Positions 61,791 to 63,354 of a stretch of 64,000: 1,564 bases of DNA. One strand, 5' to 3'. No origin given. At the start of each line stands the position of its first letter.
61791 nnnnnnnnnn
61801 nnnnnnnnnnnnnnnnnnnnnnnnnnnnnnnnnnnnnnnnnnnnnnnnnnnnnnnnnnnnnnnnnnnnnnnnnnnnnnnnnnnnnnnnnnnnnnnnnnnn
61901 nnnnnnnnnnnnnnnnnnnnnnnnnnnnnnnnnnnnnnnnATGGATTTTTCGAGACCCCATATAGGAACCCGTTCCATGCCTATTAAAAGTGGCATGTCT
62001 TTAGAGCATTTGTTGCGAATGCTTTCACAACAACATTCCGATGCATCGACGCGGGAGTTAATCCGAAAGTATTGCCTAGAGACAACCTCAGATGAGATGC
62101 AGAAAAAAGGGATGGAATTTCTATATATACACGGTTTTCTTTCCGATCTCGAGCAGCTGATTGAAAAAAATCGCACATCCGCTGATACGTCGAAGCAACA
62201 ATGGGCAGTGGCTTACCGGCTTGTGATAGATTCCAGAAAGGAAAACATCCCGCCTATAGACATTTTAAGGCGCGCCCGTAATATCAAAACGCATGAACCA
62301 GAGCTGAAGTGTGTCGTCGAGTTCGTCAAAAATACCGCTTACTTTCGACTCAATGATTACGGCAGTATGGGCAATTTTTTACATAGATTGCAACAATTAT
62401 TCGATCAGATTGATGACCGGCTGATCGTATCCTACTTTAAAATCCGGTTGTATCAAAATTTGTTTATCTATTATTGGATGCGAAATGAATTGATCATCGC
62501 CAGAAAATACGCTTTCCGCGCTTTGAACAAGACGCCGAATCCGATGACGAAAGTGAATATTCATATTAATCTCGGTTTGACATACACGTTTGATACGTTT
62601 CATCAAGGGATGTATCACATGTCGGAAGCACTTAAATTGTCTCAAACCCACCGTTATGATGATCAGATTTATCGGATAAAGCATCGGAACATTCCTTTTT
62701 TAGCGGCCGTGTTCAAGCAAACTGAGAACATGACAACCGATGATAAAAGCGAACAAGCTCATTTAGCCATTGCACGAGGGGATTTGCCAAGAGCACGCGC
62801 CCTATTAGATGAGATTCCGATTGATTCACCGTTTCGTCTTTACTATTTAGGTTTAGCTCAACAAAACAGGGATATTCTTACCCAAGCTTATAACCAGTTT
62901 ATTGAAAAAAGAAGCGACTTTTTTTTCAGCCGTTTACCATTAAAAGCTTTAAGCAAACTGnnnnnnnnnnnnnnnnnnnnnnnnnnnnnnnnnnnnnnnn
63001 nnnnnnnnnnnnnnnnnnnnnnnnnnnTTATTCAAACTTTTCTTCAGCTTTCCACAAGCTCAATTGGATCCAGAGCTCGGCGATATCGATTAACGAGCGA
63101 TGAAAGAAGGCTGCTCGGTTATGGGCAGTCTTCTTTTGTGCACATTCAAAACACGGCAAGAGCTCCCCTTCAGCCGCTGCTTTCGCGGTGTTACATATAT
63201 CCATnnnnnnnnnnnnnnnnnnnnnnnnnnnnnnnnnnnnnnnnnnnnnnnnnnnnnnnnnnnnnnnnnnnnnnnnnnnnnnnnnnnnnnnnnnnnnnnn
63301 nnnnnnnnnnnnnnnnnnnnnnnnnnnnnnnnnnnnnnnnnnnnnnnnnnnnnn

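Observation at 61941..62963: Arbitrium-type (AimR-family) receptor gene embedded between the core sporulation genes spoIIQ and spoIIID, with no phage context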

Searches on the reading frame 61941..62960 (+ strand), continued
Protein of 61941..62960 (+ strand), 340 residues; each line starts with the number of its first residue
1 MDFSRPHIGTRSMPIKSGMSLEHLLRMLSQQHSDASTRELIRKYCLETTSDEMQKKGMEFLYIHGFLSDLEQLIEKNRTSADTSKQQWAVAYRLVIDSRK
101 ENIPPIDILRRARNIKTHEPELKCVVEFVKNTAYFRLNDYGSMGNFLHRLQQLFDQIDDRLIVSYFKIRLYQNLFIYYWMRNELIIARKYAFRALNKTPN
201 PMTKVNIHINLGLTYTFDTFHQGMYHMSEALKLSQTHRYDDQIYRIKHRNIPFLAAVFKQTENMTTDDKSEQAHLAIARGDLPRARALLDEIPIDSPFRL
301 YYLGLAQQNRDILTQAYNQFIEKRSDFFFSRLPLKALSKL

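Call 64: search_protein_families(library=pfam, proteins=[P0149, P0140, P0141, P0155, P0163, P0134, P0171, P0175, P0181, P0194], max_evalue=0.05)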
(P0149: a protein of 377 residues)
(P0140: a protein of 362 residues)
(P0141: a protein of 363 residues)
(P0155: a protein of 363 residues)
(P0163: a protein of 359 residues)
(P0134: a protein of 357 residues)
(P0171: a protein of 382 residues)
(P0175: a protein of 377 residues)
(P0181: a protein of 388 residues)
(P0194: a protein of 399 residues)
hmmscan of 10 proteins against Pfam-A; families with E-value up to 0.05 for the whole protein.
P0149 (377 aa): 2 families
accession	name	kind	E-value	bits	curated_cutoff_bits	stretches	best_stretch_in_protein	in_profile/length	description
PF22871.2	AimR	-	2.9e-72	243.9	26.7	1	70-368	4-308/309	AimR transcriptional regulator-like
PF20308.4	TPR-S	-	0.002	19.1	27.6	0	289-344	10-68/102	Tetratricopeptide Repeats-Sensor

P0140 (362 aa): 1 family
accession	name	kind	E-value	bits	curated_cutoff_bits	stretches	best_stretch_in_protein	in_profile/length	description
PF22871.2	AimR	-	9.6e-95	317.7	26.7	1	59-360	2-309/309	AimR transcriptional regulator-like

P0141 (363 aa): 1 family
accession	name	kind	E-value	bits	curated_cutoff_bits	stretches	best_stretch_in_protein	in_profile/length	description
PF22871.2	AimR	-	3.6e-91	306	26.7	1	54-353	4-309/309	AimR transcriptional regulator-like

P0155 (363 aa): 2 families
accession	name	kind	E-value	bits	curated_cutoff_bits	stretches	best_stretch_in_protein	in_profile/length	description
PF22871.2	AimR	-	2.1e-65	221.4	26.7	1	54-354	2-309/309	AimR transcriptional regulator-like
PF21918.1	cas_Cpf1_2nd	-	0.026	14.9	27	0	228-313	94-182/225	CRISPR-associated endonuclease Cpf1 REC2 domain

P0163 (359 aa): 4 families
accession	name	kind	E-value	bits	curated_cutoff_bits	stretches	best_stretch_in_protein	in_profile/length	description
PF22871.2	AimR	-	2e-57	195.2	26.7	1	51-359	3-308/309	AimR transcriptional regulator-like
PF01255.24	Prenyltransf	-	0.0014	18.7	27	1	15-187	23-181/219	Putative undecaprenyl diphosphate synthase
PF13176.12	TPR_7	-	0.0016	18.8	27.9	0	289-308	5-24/36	Tetratricopeptide repeat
PF18493.6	DUF5617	-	0.018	15.6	26.3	0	48-88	46-87/90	Domain of unknown function (DUF5617)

P0134 (357 aa): 1 family
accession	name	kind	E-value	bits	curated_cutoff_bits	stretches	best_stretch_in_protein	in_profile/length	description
PF22871.2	AimR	-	1.8e-75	254.4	26.7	1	55-352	6-309/309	AimR transcriptional regulator-like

P0171 (382 aa): 1 family
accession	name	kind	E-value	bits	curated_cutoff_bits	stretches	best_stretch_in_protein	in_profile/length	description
PF22871.2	AimR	-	3.8e-62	210.6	26.7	1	61-360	2-305/309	AimR transcriptional regulator-like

P0175 (377 aa): 3 families
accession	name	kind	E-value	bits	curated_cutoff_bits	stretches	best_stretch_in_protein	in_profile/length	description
PF22871.2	AimR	-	1.4e-54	185.8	26.7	1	66-364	4-309/309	AimR transcriptional regulator-like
PF13428.12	TPR_14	-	0.034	15.3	23.5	0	292-322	4-34/44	Tetratricopeptide repeat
PF07544.18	Med9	-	0.045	14.3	26.9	0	183-222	13-47/80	RNA polymerase II transcription mediator complex subunit 9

P0181 (388 aa): 3 families
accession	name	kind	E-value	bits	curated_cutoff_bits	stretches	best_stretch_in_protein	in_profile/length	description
PF22871.2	AimR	-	9.7e-52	176.5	26.7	1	80-368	17-308/309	AimR transcriptional regulator-like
PF01381.28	HTH_3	-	0.00022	21.6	23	1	14-54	6-46/55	Helix-turn-helix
PF01325.25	Fe_dep_repress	-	0.00092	19.8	26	1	5-36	11-41/60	Iron dependent repressor, N-terminal DNA binding domain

P0194 (399 aa): 3 families
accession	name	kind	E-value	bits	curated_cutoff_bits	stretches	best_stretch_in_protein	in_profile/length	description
PF22871.2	AimR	-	9.5e-48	163.3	26.7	1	92-396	9-307/309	AimR transcriptional regulator-like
PF01381.28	HTH_3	-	0.0027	18.1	23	1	37-68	7-38/55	Helix-turn-helix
PF13424.12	TPR_12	-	0.017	15.7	30.1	0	221-288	7-76/77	Tetratricopeptide repeat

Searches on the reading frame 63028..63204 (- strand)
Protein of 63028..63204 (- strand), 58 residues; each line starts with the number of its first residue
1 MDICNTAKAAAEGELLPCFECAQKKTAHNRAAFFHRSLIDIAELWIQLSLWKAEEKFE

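Call 3: search_protein_families(library=pfam, proteins=[window:63028-63204:-], max_evalue=1)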
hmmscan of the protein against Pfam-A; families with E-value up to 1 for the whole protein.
window:63028-63204:- (58 aa): 1 family
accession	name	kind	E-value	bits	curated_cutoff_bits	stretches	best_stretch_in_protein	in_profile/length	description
PF25297.1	DUF7878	-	0.019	15.3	25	1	29-55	34-60/128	Domain of unknown function (DUF7878)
